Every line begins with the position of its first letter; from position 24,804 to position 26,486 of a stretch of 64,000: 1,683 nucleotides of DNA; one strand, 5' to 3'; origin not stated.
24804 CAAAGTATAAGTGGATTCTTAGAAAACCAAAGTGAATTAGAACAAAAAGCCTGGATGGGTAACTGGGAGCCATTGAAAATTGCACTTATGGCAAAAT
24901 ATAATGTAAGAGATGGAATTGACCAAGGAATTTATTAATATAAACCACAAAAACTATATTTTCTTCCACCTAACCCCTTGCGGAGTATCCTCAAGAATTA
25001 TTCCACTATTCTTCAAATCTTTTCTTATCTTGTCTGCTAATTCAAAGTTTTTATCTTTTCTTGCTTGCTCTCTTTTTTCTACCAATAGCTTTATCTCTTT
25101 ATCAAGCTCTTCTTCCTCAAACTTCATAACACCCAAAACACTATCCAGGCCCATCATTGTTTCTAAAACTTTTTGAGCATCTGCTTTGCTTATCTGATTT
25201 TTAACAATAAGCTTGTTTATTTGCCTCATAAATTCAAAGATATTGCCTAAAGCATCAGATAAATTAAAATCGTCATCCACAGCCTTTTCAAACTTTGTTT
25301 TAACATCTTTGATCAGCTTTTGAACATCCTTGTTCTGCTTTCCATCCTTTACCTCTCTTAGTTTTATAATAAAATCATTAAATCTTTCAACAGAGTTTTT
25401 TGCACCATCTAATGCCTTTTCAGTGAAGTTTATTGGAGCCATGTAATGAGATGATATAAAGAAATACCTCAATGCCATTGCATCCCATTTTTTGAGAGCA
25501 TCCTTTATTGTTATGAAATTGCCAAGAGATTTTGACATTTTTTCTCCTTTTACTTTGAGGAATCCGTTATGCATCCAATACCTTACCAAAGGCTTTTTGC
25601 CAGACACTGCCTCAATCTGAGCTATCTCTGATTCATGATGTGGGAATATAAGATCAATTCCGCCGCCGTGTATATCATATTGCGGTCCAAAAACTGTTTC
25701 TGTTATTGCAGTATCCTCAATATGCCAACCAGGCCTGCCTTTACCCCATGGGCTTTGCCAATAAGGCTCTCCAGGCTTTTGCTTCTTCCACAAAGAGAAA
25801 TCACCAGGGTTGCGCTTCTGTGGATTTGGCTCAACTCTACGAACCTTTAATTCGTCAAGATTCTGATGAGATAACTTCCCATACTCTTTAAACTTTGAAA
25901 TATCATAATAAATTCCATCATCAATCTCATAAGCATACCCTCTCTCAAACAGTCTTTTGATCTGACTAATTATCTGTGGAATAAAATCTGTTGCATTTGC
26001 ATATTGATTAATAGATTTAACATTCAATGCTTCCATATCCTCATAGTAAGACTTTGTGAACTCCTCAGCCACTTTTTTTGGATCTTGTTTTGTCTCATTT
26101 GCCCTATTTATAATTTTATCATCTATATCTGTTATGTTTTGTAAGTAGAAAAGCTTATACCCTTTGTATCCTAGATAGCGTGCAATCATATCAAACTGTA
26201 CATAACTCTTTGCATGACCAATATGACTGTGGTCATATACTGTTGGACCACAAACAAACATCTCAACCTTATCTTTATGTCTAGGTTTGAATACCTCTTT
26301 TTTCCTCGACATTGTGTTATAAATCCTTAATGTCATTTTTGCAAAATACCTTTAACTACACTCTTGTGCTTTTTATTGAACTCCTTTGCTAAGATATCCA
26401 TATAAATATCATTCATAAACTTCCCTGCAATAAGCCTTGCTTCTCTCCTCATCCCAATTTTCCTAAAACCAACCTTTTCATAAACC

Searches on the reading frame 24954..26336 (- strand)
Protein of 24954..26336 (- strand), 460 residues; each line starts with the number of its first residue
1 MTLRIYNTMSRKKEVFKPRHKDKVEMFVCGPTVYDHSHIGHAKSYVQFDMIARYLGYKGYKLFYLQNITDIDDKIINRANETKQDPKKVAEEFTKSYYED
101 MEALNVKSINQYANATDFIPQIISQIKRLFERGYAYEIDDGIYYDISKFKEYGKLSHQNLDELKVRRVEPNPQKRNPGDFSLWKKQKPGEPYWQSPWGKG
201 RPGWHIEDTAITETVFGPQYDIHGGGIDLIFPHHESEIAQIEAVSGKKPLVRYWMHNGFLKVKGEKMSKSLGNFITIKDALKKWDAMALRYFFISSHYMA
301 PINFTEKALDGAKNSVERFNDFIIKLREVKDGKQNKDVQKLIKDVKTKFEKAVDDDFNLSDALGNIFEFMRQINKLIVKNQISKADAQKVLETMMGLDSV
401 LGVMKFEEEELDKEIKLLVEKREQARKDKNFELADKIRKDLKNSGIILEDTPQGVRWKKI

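Call 29: search_protein_families(library=pfam, proteins=[window:24954-26336:-], max_evalue=0.00001)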
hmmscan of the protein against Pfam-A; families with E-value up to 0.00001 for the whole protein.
window:24954-26336:- (460 aa): 5 families
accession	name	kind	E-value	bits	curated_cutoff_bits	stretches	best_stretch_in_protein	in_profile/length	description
PF01406.26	tRNA-synt_1e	-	4.7e-123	410.8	27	1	16-313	2-300/301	tRNA synthetases class I (C) catalytic domain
PF09334.17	tRNA-synt_1g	-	7.5e-17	61.6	20.1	2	35-148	12-126/391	tRNA synthetases class I (M)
PF09190.17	DALR_2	-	4.2e-10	40.5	22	1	348-404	1-56/57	DALR domain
PF00133.28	tRNA-synt_1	-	1.2e-09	37.9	22.7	1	221-304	330-413/414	tRNA synthetases class I (I, L, M and V)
PF01921.24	tRNA-synt_1f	-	2e-06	27.4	27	0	255-324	271-340/360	tRNA synthetases class I (K)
